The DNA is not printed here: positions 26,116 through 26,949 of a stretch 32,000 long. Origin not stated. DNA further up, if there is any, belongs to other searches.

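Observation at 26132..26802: AT-rich 178-aa orphan gene inserted between Mu G and the protease/scaffold I: candidate novel defence or anti-defence cargo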

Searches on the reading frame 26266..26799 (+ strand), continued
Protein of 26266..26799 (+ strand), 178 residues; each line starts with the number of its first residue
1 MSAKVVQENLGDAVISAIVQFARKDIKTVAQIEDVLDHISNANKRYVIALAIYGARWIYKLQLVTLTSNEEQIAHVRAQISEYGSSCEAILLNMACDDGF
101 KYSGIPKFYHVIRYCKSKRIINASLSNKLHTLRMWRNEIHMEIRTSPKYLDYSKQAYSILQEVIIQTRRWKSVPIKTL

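Call 39: find_encoding_contigs(protein=P0001, flank=6000, max_places=6)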
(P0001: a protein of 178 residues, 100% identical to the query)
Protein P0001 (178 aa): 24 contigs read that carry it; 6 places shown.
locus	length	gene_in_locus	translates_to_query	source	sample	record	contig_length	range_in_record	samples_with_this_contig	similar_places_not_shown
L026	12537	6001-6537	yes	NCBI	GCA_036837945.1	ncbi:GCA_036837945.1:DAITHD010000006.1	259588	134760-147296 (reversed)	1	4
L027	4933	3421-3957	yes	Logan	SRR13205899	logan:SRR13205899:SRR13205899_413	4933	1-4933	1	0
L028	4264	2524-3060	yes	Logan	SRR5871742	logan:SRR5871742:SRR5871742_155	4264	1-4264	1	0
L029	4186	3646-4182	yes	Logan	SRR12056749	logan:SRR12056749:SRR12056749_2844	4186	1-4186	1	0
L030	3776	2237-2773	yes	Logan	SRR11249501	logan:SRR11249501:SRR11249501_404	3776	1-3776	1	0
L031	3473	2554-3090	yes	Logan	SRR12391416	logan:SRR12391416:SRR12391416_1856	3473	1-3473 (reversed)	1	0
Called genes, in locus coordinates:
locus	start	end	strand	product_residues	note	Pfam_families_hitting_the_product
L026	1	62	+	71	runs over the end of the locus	-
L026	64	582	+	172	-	PF08822:DUF1804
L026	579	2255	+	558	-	-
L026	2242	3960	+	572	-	PF06074:Portal_Mu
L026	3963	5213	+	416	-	PF04233:Phage_Mu_F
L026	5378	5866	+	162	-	PF05069:Phage_tail_S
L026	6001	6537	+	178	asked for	-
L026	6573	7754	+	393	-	PF10123:Mu-like_Pro_N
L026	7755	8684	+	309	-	PF10124:Mu-like_gpT, PF25209:Phage_capsid_4 (faint)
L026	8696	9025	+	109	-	-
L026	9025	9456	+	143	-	PF07030:Phage_Mu_Gp36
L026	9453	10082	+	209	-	PF08873:Phage_Mu_Gp37, PF23840:Phage_tail_terminator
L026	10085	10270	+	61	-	PF10948:DUF2635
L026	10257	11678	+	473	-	PF04984:Phage_sheath_1, PF17482:Phage_sheath_1C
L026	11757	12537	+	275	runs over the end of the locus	PF25678:DUF7946 (faint)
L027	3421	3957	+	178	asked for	-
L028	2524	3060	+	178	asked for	-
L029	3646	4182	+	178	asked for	-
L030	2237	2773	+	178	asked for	-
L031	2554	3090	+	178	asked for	-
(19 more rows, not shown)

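Call 40: find_encoding_contigs(protein=P0184, flank=8000, max_places=3)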
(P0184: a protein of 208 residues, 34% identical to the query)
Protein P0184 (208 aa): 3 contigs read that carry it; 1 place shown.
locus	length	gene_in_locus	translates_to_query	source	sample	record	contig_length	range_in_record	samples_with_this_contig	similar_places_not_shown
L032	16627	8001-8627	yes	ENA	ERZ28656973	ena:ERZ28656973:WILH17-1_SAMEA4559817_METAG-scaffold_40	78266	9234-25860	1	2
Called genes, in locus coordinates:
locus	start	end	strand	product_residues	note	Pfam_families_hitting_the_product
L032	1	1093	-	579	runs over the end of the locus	-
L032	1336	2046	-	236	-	PF10386:DUF2441 (weak)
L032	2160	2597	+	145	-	-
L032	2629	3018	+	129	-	-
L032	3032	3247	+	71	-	-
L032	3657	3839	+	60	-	-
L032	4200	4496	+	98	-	-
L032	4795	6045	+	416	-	-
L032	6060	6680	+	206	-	-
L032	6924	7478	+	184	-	-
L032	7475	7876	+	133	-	-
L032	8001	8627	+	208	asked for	-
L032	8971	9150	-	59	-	-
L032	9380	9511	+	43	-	-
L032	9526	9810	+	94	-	-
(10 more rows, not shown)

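Call 41: find_encoding_contigs(protein=P0196, flank=8000, max_places=3)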
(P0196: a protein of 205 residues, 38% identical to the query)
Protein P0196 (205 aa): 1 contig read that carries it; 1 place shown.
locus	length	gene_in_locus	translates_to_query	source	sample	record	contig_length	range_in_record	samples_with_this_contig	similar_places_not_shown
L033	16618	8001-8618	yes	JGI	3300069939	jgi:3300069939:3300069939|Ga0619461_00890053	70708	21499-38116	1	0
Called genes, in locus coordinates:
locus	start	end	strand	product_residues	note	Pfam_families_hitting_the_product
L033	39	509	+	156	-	-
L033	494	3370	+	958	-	PF06634:DUF1156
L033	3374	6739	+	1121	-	PF18731:HEPN_Swt1, PF04465:DUF499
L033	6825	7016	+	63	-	-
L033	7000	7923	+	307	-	PF01972:SDH_protease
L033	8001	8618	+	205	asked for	-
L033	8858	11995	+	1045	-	PF13086:AAA_11, PF13245:AAA_19 (faint), PF13604:AAA_30 (faint), PF13087:AAA_12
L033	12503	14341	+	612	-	-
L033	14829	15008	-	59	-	-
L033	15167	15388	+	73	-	-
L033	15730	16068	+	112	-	PF03551:PadR, PF13601:HTH_34 (faint)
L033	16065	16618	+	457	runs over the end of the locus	-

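Call 42: search_protein_families(library=padloc, alignment_id=A2, max_evalue=1)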
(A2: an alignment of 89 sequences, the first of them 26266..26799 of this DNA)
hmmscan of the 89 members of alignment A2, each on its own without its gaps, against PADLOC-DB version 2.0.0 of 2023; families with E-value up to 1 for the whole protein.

A. member 1, window:26266-26799:+ (178 aa): 0 families

B. families by the number of members that match (of 89 scanned): 7 families
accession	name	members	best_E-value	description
PDLC04916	PDC-S11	3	0.0023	-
PDLC03566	REase_II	2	0.00096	Type II restriction enzyme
PDLC03828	ZacA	1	0.00098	-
PDLC03438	REase_II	1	0.0058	Type II restriction enzyme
PDLC01681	Cas13a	1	0.0061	Cas13a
PDLC01698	Cas12f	1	0.009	CAS-V-F; effector__SPE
PDLC04354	PDC-M04A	1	0.019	-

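Call 43: search_protein_families(library=pfam, proteins=[P0100, P0101, P0103, P0111, P0088, P0089, P0122, P0136, P0147, P0117], max_evalue=1)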
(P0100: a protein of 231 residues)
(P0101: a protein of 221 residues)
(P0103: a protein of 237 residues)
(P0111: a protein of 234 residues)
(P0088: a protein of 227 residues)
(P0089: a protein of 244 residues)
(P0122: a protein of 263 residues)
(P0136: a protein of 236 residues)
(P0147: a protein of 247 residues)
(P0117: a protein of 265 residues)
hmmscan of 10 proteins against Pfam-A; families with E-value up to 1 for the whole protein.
P0100 (231 aa): 1 family
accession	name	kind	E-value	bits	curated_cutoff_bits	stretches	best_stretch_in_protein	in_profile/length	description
PF01895.24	PhoU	-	0.0079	17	23.5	1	90-126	2-38/89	PhoU domain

P0101 (221 aa): 0 families

P0103 (237 aa): 2 families
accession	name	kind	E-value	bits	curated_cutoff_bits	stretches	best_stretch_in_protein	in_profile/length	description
PF12631.12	MnmE_helical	-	0.052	14.1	40.1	1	88-197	37-133/211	MnmE helical domain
PF10960.13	Holin_BhlA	-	0.63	10.5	22.6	0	93-126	11-46/70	BhlA holin family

P0111 (234 aa): 1 family
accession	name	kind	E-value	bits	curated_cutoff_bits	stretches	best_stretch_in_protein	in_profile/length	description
PF16064.11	DUF4806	-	0.32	11.8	25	1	39-104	20-85/90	Domain of unknown function (DUF4806)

P0088 (227 aa): 0 families

P0089 (244 aa): 1 family
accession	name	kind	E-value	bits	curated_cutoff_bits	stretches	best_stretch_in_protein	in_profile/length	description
PF13797.11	Post_transc_reg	-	0.05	13.8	25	1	107-156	31-80/83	Post-transcriptional regulator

P0122 (263 aa): 2 families
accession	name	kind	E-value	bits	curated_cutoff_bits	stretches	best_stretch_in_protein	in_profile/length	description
PF17826.7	DUF5588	-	0.027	13.8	30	1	141-202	245-307/362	Family of unknown function (DUF5588)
PF14261.11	DUF4351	-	0.18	12.3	25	1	172-189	8-25/59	Domain of unknown function (DUF4351)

P0136 (236 aa): 1 family
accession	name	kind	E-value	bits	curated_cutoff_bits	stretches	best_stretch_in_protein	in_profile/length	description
PF22882.2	GT-D-like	-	0.11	12.2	27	1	44-116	57-127/210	GT-D fold-like domain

P0147 (247 aa): 1 family
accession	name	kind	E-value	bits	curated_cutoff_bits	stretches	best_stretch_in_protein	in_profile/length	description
PF25445.1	CCHC_ZFPM2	-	0.045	14.1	27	1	229-244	20-35/38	ZFPM2-like CCHC zinc finger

P0117 (265 aa): 1 family
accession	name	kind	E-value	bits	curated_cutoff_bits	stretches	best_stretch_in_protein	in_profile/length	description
PF22986.3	Fn3_ELFN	-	0.046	14.1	27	1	113-144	30-64/85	ELFN1/ELFN2, fibronectin type-III domain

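Call 56: search_protein_families(library=pfam, proteins=[L013:5546-9193:+, L013:10863-11780:+, L016:9141-9767:-, L016:10661-11218:-, L018:6332-9535:+, L018:10698-12536:-, L014:2695-4185:+, L014:5917-7473:-, L012:3814-5124:+, L012:2198-2920:-], max_evalue=0.001)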
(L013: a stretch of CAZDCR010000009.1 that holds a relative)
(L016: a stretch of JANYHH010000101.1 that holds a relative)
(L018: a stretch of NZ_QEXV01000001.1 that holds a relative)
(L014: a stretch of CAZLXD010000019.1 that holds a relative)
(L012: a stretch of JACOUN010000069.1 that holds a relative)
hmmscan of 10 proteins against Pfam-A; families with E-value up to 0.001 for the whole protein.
L013:5546-9193:+ (1216 aa): 0 families

L013:10863-11780:+ (306 aa): 0 families

L016:9141-9767:- (209 aa): 3 families
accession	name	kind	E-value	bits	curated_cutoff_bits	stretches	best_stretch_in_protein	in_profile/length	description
PF13302.13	Acetyltransf_3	-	1.5e-17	65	25.4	1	104-185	55-137/138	Acetyltransferase (GNAT) domain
PF00583.31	Acetyltransf_1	-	2.1e-06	28.4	20.7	1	106-185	37-116/116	Acetyltransferase (GNAT) family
PF13523.12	Acetyltransf_8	-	0.00032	20.8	27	1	138-189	90-141/145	Acetyltransferase (GNAT) domain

L016:10661-11218:- (186 aa): 1 family
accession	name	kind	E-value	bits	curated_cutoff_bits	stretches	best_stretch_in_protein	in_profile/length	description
PF22503.1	DUF6992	-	4.1e-21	75.9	27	1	77-180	2-122/122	Family of unknown function (DUF6992)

L018:6332-9535:+ (1068 aa): 2 families
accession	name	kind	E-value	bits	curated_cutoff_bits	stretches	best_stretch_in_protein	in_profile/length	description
PF00873.25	ACR_tran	-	9.3e-151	504.1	28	1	21-1042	2-1020/1021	AcrB/AcrD/AcrF family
PF03176.21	MMPL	-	1.7e-07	31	20.5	1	887-1042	145-302/333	MMPL family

L018:10698-12536:- (613 aa): 3 families
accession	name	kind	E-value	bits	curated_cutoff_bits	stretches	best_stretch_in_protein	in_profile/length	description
PF00587.30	tRNA-synt_2b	-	2e-34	119.6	29.3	1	284-493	8-179/179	tRNA synthetase class II core domain (G, H, P, S and T)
PF03129.25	HGTP_anticodon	-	9.1e-22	77.5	21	1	505-600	1-92/94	Anticodon binding domain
PF07973.19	tRNA_SAD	-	2.8e-16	59.6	24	1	128-176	1-43/44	Threonyl and Alanyl tRNA synthetase second additional domain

L014:2695-4185:+ (497 aa): 1 family
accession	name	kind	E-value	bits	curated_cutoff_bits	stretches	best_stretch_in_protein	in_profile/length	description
PF13585.12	CHU_C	-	1.6e-17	63.8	27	1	411-491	3-82/86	CHU_C Type IX secretion signal domain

L014:5917-7473:- (519 aa): 9 families
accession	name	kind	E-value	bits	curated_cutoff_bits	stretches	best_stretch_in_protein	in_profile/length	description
PF21688.3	FAD-depend_C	-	1.4e-66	224.9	27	1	268-469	1-197/197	FAD-dependent protein, C-terminal domain-like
PF01266.30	DAO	-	1.5e-10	41.5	27.9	1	196-273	152-231/353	FAD dependent oxidoreductase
PF03486.20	HI0933_like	-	1.3e-08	35.1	50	0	189-249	105-165/244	HI0933-like protein Rossmann domain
PF01593.30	Amino_oxidase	-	5.5e-07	29.7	19.8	0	186-250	200-258/443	Flavin containing amine oxidoreductase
PF07992.20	Pyr_redox_2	-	7.5e-07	29.3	26.1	1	85-252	4-113/291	Pyridine nucleotide-disulphide oxidoreductase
PF13738.12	Pyr_redox_3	-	5.9e-05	22.9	30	0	86-115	2-32/305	Pyridine nucleotide-disulphide oxidoreductase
PF01134.28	GIDA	-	0.00019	21.1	22.1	0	84-110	2-28/391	Glucose inhibited division protein A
PF01494.25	FAD_binding_3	-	0.00036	20.3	22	1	84-115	5-35/349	FAD binding domain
PF00890.30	FAD_binding_2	-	0.00036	20.3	20.4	0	86-116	4-34/414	FAD binding domain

L012:3814-5124:+ (437 aa): 3 families
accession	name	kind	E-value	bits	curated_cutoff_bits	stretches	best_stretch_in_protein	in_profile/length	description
PF13304.12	AAA_21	-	1e-10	42.6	27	1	157-226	239-304/304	AAA domain, putative AbiEii toxin, Type IV TA system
PF13175.12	AAA_15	-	4e-07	30.4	32.1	0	70-222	203-371/374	AAA ATPase domain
PF00005.33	ABC_tran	-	0.00024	22.2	25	0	22-113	7-80/137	ABC transporter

L012:2198-2920:- (241 aa): 2 families
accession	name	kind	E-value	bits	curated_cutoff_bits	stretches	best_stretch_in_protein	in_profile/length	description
PF00589.27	Phage_integrase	-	2.9e-13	50.4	27.1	1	113-239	4-130/172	Phage integrase family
PF13495.12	Phage_int_SAM_4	-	5.9e-13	49.5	27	1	17-94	3-83/85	Phage integrase, N-terminal SAM-like domain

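Call 57: search_protein_families(library=pfam, proteins=[L023:7608-9644:+, L023:10769-11557:+, L011:6445-7458:-, L011:9358-9912:+, L017:6690-8693:+, L019:9299-9874:+, L025:9189-9950:+, L025:10584-11804:+, L022:9024-9989:+, L024:4043-5065:+], max_evalue=0.001)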
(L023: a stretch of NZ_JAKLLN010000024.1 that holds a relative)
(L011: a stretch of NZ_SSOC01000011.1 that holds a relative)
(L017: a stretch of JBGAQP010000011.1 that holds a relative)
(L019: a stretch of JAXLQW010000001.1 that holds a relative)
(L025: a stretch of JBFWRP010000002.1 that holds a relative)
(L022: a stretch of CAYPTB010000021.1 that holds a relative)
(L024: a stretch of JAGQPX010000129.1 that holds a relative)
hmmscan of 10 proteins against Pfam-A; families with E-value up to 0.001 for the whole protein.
L023:7608-9644:+ (679 aa): 5 families
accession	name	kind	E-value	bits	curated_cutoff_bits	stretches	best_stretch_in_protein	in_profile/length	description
PF13304.12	AAA_21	-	9.9e-19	68.9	27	1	23-376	1-303/304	AAA domain, putative AbiEii toxin, Type IV TA system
PF13175.12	AAA_15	-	1.7e-14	54.7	32.1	1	289-374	287-372/374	AAA ATPase domain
PF02463.25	SMC_N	-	3.7e-09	36.8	40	1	295-389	129-215/220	RecF/RecN/SMC N terminal domain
PF00005.33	ABC_tran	-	0.00022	22.3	25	0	23-122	13-102/137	ABC transporter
PF13401.12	AAA_22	-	0.00032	21.5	27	0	22-47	6-31/130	AAA domain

L023:10769-11557:+ (263 aa): 0 families

L011:6445-7458:- (338 aa): 2 families
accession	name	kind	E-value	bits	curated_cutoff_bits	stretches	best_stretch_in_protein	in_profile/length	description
PF00589.27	Phage_integrase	-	9.8e-36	123.5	27.1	1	125-324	3-169/172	Phage integrase family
PF13495.12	Phage_int_SAM_4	-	5.4e-28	97.7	27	1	24-107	1-84/85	Phage integrase, N-terminal SAM-like domain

L011:9358-9912:+ (185 aa): 0 families

L017:6690-8693:+ (668 aa): 0 families

L019:9299-9874:+ (192 aa): 1 family
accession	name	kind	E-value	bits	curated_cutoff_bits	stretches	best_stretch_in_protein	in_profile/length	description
PF18731.6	HEPN_Swt1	-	2.7e-10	41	27.5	1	66-191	2-115/115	Swt1-like HEPN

L025:9189-9950:+ (254 aa): 1 family
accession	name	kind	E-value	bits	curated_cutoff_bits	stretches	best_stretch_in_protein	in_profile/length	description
PF13091.12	PLDc_2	-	3.7e-16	59.6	27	1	100-243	2-130/132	PLD-like domain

L025:10584-11804:+ (407 aa): 4 families
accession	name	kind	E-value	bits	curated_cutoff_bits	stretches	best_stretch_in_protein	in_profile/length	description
PF06114.19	Peptidase_M78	-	7.4e-21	74.7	22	1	189-310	2-122/123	IrrE N-terminal-like domain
PF13560.12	HTH_31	-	1.8e-06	28.6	27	1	36-89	2-56/64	Helix-turn-helix domain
PF01381.28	HTH_3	-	3.1e-06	27.6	23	1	40-93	1-54/55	Helix-turn-helix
PF12844.13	HTH_19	-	3.4e-06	27.3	30.2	1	37-90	1-54/64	Helix-turn-helix domain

L022:9024-9989:+ (322 aa): 1 family
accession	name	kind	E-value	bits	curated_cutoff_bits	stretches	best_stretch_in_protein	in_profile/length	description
PF14022.11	DUF4238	-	2.2e-34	119.6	27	1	6-287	1-278/281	Protein of unknown function (DUF4238)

L024:4043-5065:+ (341 aa): 0 families

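Call 58: predict_structure(alignment_id=A2)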
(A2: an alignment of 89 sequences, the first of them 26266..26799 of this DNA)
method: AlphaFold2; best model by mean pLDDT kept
length: 178 residues; sequences in the alignment: 89
mean_pLDDT: 94.0   pTM: 0.88
mean pLDDT of the five models: 94.0, 93.6, 93.3, 92.8, 92.8
residues with pLDDT >= 90: 157; 70-90: 12; 50-70: 9; < 50: 0
segments of 3 or more residues with pLDDT < 50: none
pLDDT, mean of each block of 10 residues (from residue 1): 89 97 97 98 98 98 94 94 98 97 95 98 98 91 70 96 98 83
secondary structure, 60 per line:
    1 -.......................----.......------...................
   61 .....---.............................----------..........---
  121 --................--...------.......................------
elements in order: H2-24 H29-35 H42-65 H69-97 H108-117 H123-138 H150-172
